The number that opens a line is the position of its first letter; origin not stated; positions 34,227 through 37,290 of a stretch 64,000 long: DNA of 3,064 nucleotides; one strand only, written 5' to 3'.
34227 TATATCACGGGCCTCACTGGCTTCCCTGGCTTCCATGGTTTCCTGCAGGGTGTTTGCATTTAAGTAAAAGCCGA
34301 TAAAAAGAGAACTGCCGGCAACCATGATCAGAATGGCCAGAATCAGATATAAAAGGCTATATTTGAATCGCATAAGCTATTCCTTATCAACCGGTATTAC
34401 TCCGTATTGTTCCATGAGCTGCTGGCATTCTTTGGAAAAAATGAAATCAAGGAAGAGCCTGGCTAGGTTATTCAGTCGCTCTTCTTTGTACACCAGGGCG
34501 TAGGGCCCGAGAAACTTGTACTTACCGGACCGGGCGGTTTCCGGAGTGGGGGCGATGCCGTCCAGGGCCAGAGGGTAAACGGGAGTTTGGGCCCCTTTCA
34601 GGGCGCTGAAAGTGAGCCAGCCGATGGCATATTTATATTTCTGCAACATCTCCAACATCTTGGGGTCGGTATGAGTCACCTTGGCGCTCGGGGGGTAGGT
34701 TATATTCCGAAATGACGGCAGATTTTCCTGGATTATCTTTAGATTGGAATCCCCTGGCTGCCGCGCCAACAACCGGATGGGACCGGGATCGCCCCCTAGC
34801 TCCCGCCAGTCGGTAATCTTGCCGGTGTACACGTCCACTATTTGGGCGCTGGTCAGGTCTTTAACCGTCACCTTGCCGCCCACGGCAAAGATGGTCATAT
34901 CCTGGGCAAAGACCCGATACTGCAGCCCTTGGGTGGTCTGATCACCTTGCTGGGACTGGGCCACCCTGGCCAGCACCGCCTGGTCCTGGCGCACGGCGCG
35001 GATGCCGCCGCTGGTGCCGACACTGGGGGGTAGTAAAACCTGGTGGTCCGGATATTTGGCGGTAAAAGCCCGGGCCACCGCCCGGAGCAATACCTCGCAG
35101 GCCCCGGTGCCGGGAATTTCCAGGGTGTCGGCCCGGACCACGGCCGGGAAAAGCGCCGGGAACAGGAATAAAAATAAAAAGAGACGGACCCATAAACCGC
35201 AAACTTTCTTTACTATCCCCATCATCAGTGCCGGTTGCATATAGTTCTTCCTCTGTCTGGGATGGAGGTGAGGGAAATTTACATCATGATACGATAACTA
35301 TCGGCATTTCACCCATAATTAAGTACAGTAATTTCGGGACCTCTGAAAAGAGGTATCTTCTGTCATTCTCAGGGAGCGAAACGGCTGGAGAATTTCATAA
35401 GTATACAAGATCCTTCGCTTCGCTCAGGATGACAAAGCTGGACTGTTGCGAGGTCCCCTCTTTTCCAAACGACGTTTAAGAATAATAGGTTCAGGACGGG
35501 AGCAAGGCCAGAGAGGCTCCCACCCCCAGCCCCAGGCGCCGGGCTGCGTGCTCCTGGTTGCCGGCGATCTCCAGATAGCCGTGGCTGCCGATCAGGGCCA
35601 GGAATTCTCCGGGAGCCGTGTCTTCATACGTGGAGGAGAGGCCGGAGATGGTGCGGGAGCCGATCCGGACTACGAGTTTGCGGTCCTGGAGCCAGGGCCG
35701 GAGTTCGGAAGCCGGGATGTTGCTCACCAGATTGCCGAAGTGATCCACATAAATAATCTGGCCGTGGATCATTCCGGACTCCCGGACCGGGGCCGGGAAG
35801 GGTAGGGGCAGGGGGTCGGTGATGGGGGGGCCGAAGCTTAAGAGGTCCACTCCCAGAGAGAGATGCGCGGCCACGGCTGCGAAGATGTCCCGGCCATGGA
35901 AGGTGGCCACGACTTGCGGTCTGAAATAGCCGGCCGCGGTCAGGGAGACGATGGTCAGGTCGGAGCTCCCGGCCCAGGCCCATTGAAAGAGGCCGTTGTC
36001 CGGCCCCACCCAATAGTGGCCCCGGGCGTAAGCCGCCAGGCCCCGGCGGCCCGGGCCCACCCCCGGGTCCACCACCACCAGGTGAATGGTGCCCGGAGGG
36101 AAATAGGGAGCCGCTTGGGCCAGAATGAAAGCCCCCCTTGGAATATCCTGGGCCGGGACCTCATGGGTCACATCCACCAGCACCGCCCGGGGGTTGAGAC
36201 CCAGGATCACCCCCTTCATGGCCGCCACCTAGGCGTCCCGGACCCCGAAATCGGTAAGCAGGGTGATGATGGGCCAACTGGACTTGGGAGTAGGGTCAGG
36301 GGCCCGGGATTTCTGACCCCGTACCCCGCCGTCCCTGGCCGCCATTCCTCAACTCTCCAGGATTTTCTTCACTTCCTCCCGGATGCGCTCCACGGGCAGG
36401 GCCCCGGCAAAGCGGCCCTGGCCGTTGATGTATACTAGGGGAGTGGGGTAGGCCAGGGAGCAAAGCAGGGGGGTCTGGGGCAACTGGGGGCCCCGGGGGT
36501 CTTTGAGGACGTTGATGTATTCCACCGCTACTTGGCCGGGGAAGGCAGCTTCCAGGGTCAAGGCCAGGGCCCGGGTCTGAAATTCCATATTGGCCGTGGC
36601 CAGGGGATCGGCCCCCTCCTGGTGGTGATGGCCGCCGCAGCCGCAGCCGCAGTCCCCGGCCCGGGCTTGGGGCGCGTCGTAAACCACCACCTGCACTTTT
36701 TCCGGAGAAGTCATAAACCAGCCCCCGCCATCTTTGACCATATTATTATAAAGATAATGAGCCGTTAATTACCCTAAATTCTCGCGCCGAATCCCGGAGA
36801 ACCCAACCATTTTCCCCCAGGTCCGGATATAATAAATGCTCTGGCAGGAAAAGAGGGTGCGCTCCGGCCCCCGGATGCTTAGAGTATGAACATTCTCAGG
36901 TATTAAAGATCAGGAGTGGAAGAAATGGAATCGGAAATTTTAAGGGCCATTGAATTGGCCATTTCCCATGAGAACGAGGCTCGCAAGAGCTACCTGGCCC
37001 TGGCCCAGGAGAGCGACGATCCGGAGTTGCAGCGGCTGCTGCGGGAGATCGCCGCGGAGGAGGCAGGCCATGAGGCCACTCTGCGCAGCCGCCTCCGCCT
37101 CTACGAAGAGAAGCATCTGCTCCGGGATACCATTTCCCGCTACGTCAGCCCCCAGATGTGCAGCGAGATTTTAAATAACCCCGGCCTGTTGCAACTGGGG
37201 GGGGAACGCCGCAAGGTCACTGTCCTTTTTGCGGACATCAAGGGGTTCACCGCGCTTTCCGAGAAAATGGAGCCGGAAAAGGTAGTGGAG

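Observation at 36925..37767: Ferritin/rubrerythrin half-domain fused to an adenylate cyclase directly upstream of sat-aprBA-qmoABC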

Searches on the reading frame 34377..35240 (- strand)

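Call 40: search_protein_families(library=pfam, proteins=[window:34377-35240:-], max_evalue=0.01)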
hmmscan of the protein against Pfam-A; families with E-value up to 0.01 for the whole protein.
window:34377-35240:- (287 aa): 1 family
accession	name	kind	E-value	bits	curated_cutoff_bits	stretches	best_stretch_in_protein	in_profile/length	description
PF12849.12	PBP_like_2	-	2.2e-23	83.8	27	1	37-271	9-267/267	PBP superfamily domain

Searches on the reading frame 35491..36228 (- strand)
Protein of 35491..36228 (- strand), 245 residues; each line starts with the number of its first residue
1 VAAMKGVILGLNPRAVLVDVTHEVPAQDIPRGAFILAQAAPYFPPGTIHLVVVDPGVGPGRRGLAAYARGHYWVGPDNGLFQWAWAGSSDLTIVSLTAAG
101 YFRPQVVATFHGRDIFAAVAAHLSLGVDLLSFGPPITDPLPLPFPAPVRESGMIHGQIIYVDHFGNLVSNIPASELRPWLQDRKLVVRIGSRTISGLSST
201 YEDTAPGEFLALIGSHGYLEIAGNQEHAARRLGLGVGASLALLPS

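Call 40: search_protein_families(library=pfam, proteins=[window:35491-36228:-], max_evalue=0.01)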
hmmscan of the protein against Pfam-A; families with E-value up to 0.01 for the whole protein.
window:35491-36228:- (245 aa): 2 families
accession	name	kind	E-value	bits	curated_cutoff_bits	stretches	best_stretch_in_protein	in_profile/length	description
PF01887.21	SAM_HAT_N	-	2.4e-44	151.1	26.3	1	2-132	15-144/145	SAM hydroxide adenosyltransferase N-terminal domain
PF20257.3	SAM_HAT_C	-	3e-25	88.8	25.5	1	156-239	1-82/84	SAM hydroxide adenosyltransferase C-terminal domain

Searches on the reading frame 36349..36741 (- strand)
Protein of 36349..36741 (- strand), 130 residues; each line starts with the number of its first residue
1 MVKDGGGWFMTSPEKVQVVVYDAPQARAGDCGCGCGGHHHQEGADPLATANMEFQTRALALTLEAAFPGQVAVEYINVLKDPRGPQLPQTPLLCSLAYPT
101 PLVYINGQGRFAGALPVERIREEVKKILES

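Call 40: search_protein_families(library=pfam, proteins=[window:36349-36741:-], max_evalue=0.01)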
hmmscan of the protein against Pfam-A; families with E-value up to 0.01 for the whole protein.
window:36349-36741:- (130 aa): 0 families

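Call 79: search_protein_families(library=ncbifam, proteins=[window:36349-36741:-], max_evalue=1)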
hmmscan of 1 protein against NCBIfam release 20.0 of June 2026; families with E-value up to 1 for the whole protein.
window:36349-36741:- (130 aa): 0 families

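Call 80: search_solved_structures(query=window:36349-36741:-, max_evalue=1)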
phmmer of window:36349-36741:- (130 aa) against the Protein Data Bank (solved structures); distinct sequences matched with E-value up to 1: 20.
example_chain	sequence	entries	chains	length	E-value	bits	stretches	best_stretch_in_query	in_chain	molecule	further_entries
3v7i_A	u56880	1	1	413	0.011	19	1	38-100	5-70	Putative polyketide synthase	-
1fo5_A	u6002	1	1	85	0.015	18.6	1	66-127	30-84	THIOREDOXIN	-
7ocl_A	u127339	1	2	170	0.025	17.9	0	3-43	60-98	Hepatocyte growth factor alpha chain,Hepatocyte growth factor alpha chain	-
7ocm_A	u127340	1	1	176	0.045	17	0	3-39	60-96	Hepatocyte growth factor alpha chain,Hepatocyte growth factor alpha chain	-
1y2i_A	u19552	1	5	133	0.049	16.9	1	38-79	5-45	Hypothetical Protein S0862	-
3qmv_A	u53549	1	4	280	0.14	15.4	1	38-75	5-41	Thioesterase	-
2atv_A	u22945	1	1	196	0.2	14.9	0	38-73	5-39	RAS-like estrogen-regulated growth inhibitor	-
6dxp_A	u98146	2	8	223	0.39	14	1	38-73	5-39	FMN-dependent NADH-azoreductase | FMN dependent NADH:quinone oxidoreductase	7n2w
2m4e_A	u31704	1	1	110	0.4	13.9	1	38-91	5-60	Putative uncharacterized protein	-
4hxi_A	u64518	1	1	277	0.43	13.9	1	38-79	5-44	Kelch-like protein 3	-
9uou_B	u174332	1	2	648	0.43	13.8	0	38-65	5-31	Protein THEMIS,Growth factor receptor-bound protein 2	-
2hw4_A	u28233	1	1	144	0.55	13.5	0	38-76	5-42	14 kDa phosphohistidine phosphatase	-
5b8h_A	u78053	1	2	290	0.58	13.4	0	38-60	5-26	Type III pantothenate kinase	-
4olq_A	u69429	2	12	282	0.59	13.4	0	38-69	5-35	Enoyl-CoA hydratase/isomerase family protein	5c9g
3na5_A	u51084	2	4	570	0.67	13.2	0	38-78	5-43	Phosphoglucomutase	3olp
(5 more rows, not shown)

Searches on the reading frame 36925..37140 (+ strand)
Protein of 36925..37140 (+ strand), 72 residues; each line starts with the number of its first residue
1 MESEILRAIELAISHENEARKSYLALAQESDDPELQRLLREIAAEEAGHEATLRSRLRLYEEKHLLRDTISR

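Call 4: search_protein_families(library=pfam, proteins=[window:36925-37140:+], max_evalue=10)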
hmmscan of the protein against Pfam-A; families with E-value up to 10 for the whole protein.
window:36925-37140:+ (72 aa): 6 families
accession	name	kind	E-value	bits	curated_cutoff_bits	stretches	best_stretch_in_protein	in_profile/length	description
PF02915.23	Rubrerythrin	-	4.5e-07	30.8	22.8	1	9-62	3-58/137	Rubrerythrin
PF00210.30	Ferritin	-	0.00014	22.2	24.5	1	5-59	81-138/142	Ferritin-like domain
PF09537.16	DUF2383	-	0.00074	20.1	30.8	1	7-62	4-59/111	Domain of unknown function (DUF2383)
PF03405.20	FA_desaturase_2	-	0.0014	18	22.7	1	12-53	166-202/325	Fatty acid desaturase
PF13668.12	Ferritin_2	-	0.004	17.7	24.7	1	12-57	91-136/138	Ferritin-like domain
PF07875.18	Coat_F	-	0.029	15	25.7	1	12-50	9-47/63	Coat F domain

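Call 5: search_protein_families(library=ncbifam, proteins=[window:36925-37140:+], max_evalue=10)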
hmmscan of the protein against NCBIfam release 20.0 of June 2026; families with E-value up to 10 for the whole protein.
window:36925-37140:+ (72 aa): 5 families
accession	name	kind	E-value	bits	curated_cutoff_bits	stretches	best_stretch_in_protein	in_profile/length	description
NF058679.1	EncB_fam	subfamily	5.9e-08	32.7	90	1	2-63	18-79/117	encapsulin nanocompartment ferritin-likeEncB family encapsulin nanocompartment ferritin-like cargo protein cargo protein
TIGR04535.1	ferrit_encaps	subfamily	3.2e-06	27.1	125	1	3-58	13-67/114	encapsulin-associated ferritin-like protein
NF045676.1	FeExpMbfA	equivalog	0.00024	20.6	450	1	10-54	101-145/318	iron exporter MbfA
NF009413.0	PRK12775.1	equivalog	0.0027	15.6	1895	1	4-58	860-914/1006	putative trifunctional 2-polyprenylphenol hydroxylase/glutamate synthase subunit beta/ferritin domain-containing protein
NF058678.1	EncB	exception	0.0044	17.2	210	1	9-61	15-67/160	encapsulin nanocompartment ferritin-like cargo protein EncB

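Call 7: search_solved_structures(query=window:36925-37140:+, max_evalue=10, show_alignments=3)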
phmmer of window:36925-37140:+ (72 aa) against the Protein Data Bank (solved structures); distinct sequences matched with E-value up to 10: 23.
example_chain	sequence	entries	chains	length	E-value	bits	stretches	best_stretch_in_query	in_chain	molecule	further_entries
2fzf_A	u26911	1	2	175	1.1e-05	28.8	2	4-59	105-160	hypothetical protein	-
9qq4_A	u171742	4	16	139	0.0016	22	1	14-58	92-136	Bacterioferritin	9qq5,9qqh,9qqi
2oh3_A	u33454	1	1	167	0.0044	20.6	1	11-53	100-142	COG1633: Uncharacterized conserved protein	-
7s5k_A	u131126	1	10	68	0.0045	20.6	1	8-60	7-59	EncB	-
7s5c_A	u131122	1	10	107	0.012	19.2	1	7-60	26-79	EncB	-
5n5e_e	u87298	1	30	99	0.021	18.5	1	3-55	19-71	PFC_05175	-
9u78_A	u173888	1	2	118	0.028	18.1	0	30-54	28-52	Single Chain Protein of De Novo Designed Helix Bundles-4EH2 with KDPV Loop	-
4ray_A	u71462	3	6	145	0.092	16.4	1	9-67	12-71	DNA-binding transcriptional dual regulator of siderophore biosynthesis and transport(Fur f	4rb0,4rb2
2e0z_A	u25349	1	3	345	0.12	16.1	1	3-54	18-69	Virus-like particle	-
4raz_A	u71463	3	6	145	0.14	15.9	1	15-67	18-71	DNA-binding transcriptional dual regulator of siderophore biosynthesis and transport(Fur f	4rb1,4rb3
2hz8_A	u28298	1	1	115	0.15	15.8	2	2-55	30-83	De novo designed diiron protein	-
3bkn_A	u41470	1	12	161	0.25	15.1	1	10-61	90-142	Bacterioferritin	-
2qf9_A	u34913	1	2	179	0.47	14.2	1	9-54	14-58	Putative secreted protein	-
1j30_A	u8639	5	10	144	0.63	13.8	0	16-50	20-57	144aa long hypothetical rubrerythrin | Sulerythrin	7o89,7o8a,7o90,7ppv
7ppt_A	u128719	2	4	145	0.64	13.8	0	16-50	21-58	Sulerythrin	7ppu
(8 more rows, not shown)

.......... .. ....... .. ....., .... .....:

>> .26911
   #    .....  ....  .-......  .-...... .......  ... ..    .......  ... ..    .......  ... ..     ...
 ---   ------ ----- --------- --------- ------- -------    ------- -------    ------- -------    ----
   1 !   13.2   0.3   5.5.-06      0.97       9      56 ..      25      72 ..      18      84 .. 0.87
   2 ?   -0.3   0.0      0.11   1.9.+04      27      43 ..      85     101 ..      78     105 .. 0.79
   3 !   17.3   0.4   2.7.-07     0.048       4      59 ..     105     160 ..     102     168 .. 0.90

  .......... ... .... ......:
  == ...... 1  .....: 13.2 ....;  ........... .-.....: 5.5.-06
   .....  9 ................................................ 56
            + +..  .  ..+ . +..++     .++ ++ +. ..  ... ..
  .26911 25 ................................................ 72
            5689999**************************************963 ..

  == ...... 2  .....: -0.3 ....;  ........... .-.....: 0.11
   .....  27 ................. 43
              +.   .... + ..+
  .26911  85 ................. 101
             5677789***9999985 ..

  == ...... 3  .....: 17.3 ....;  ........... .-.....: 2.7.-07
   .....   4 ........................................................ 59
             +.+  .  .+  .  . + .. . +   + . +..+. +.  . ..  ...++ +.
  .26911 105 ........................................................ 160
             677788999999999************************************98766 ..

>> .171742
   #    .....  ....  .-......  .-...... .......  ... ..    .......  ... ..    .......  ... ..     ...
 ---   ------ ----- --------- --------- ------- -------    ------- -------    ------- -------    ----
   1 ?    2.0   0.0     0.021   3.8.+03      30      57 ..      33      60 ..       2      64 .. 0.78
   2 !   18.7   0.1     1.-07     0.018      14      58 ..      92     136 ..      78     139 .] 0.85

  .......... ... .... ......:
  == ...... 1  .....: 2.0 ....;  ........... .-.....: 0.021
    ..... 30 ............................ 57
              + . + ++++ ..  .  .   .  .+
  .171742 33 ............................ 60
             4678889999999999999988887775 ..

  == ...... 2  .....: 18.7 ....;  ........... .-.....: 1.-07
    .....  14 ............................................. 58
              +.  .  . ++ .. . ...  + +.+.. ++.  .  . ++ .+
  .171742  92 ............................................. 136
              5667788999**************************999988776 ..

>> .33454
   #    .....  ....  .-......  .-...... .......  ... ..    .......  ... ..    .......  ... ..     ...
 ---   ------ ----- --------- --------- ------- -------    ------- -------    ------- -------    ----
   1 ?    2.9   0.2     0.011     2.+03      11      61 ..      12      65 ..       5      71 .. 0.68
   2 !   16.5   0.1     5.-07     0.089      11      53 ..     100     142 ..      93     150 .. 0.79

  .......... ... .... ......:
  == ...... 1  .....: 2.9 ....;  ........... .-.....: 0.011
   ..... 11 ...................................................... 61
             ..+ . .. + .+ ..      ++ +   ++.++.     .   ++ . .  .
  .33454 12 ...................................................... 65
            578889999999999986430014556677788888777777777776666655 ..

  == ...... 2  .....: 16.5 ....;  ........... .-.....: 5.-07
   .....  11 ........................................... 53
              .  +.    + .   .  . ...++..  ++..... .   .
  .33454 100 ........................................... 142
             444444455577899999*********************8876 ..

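Call 44: search_solved_structures(query=A2, max_evalue=1, show_alignments=5)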
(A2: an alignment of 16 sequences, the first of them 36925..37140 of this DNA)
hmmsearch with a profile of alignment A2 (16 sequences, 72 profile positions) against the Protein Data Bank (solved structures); distinct sequences matched with E-value up to 1: 37.
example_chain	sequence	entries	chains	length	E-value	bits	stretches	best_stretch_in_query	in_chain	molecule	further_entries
2fzf_A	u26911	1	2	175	3e-08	36.8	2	10-55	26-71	hypothetical protein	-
2oh3_A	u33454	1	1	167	3.2e-05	27.1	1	10-53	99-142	COG1633: Uncharacterized conserved protein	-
7s5k_A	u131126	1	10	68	7.9e-05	25.8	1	6-58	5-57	EncB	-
7s5c_A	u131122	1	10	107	0.00019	24.6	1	6-58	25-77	EncB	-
5n5e_e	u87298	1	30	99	0.00024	24.3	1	3-50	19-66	PFC_05175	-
9qq4_A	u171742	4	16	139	0.0014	21.8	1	14-57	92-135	Bacterioferritin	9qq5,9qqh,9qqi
2e0z_A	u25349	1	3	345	0.0019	21.4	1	3-49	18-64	Virus-like particle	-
1j30_A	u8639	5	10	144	0.016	18.4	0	16-49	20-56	144aa long hypothetical rubrerythrin | Sulerythrin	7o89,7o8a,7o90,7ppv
7ppt_A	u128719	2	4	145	0.016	18.4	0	16-49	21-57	Sulerythrin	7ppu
7o8d_A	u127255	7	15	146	0.017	18.4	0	16-49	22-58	Sulerythrin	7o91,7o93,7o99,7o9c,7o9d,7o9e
9s4o_A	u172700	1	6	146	0.017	18.4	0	16-49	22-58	Sulerythrin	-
4r42_A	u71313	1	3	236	0.023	17.9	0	4-49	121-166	Alr3090 protein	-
6j42_A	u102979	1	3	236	0.023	17.9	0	4-49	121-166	Alr3090 protein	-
9bts_a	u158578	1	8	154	0.029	17.6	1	4-68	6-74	Ferritin (Ftn)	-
9u78_A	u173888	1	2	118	0.051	16.8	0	31-53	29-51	Single Chain Protein of De Novo Designed Helix Bundles-4EH2 with KDPV Loop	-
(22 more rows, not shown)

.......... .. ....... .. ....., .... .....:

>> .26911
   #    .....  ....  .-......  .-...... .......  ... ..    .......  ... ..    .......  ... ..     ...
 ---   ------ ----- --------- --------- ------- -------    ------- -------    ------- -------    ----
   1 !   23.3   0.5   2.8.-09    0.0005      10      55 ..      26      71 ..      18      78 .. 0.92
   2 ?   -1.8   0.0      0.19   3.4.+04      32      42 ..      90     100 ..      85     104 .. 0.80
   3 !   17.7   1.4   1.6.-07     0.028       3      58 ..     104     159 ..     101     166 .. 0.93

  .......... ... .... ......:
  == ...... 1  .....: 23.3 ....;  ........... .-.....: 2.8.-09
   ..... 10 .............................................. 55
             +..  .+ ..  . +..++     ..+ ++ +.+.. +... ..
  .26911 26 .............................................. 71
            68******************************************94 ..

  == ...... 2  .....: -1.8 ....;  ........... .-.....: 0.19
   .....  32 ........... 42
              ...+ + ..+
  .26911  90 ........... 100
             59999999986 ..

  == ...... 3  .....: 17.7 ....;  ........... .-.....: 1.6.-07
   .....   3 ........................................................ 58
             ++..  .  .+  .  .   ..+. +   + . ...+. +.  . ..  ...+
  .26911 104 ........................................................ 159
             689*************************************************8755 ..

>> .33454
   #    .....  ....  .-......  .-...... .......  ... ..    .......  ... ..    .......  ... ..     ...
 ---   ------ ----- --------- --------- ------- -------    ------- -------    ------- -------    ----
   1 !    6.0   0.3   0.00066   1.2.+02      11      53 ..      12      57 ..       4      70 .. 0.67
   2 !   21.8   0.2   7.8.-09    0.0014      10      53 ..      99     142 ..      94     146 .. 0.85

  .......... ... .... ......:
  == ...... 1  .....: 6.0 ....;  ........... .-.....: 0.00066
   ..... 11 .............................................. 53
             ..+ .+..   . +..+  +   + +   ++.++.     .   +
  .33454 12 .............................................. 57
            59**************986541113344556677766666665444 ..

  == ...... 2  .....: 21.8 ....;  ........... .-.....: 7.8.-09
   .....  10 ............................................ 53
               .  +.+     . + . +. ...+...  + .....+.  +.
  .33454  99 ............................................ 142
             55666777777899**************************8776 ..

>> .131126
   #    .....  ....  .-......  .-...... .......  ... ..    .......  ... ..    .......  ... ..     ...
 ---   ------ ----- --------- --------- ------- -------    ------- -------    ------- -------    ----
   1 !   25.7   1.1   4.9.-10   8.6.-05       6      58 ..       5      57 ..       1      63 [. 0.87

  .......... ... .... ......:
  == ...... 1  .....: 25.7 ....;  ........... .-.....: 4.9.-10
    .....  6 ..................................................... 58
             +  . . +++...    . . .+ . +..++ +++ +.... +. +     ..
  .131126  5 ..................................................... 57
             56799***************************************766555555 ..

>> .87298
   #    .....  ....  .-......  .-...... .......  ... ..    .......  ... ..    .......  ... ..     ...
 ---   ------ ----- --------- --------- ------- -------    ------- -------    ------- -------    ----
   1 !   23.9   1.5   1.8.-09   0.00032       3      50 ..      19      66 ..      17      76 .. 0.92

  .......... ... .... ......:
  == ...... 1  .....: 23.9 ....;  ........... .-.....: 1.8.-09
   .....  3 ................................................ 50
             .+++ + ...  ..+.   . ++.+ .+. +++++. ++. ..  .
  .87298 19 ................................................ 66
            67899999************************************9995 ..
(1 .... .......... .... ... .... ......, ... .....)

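Call 57: predict_structure(alignment_id=A2)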
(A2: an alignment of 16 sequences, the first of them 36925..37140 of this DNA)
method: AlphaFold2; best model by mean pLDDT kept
length: 72 residues; sequences in the alignment: 16
mean_pLDDT: 92.8   pTM: 0.72
mean pLDDT of the five models: 92.8, 92.4, 91.8, 91.7, 91.2
residues with pLDDT >= 90: 60; 70-90: 11; 50-70: 1; < 50: 0
segments of 3 or more residues with pLDDT < 50: none
pLDDT, mean of each block of 10 residues (from residue 1): 92 95 98 98 96 95 81 63
secondary structure, 60 per line:
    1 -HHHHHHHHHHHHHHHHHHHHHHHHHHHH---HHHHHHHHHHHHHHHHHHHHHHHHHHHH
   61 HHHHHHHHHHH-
elements in order: H2-29 H33-71

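Call 61: fold_search(model_id=the predicted structure, library=pdb)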
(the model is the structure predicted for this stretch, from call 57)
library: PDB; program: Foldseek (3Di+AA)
matches with E <= 10: 255; with E <= 0.001: 0
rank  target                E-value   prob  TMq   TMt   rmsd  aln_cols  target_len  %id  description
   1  7s5k_B                3.0e-02  1.00  0.74  0.82   1.6        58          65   29  M. xanthus ferritin-like protein EncB (released 2022-02-02)
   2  7s5c_F                3.2e-02  1.00  0.73  0.88   0.9        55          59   31  M. xanthus ferritin-like protein EncB (released 2022-02-02)
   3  7s5k_E                4.2e-02  1.00  0.71  0.79   0.9        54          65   31  M. xanthus ferritin-like protein EncB (released 2022-02-02)
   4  7s5c_E                5.5e-02  1.00  0.72  0.78   1.0        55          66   31  M. xanthus ferritin-like protein EncB (released 2022-02-02)
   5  7s5c_C                5.9e-02  1.00  0.73  0.82   1.7        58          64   29  M. xanthus ferritin-like protein EncB (released 2022-02-02)
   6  7s5c_D                7.7e-02  1.00  0.71  0.82   0.9        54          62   31  M. xanthus ferritin-like protein EncB (released 2022-02-02)
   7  7s5c_H                7.7e-02  1.00  0.74  0.84   2.1        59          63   29  M. xanthus ferritin-like protein EncB (released 2022-02-02)
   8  7s5k_C                7.7e-02  1.00  0.74  0.78   2.1        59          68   29  M. xanthus ferritin-like protein EncB (released 2022-02-02)
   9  5n5e_D                8.3e-02  1.00  0.79  0.60   5.6        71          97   22  Crystal structure of encapsulated ferritin domain from Pyrococcus furiosus PFC_05175 (released 2018-01-24)
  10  5n5e_A                8.3e-02  1.00  0.79  0.59   5.5        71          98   22  Crystal structure of encapsulated ferritin domain from Pyrococcus furiosus PFC_05175 (released 2018-01-24)
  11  7s5c_G                9.4e-02  1.00  0.72  0.83   1.0        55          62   31  M. xanthus ferritin-like protein EncB (released 2022-02-02)
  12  7s5c_I                1.0e-01  1.00  0.71  0.81   0.9        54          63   31  M. xanthus ferritin-like protein EncB (released 2022-02-02)
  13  7s5c_A                1.1e-01  1.00  0.74  0.80   2.1        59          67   29  M. xanthus ferritin-like protein EncB (released 2022-02-02)
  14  7s8t_E                1.4e-01  1.00  0.71  0.66   1.4        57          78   26  M. xanthus ferritin-like protein EncC (released 2022-02-02)
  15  7s8t_I                2.1e-01  1.00  0.70  0.65   1.2        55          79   27  M. xanthus ferritin-like protein EncC (released 2022-02-02)
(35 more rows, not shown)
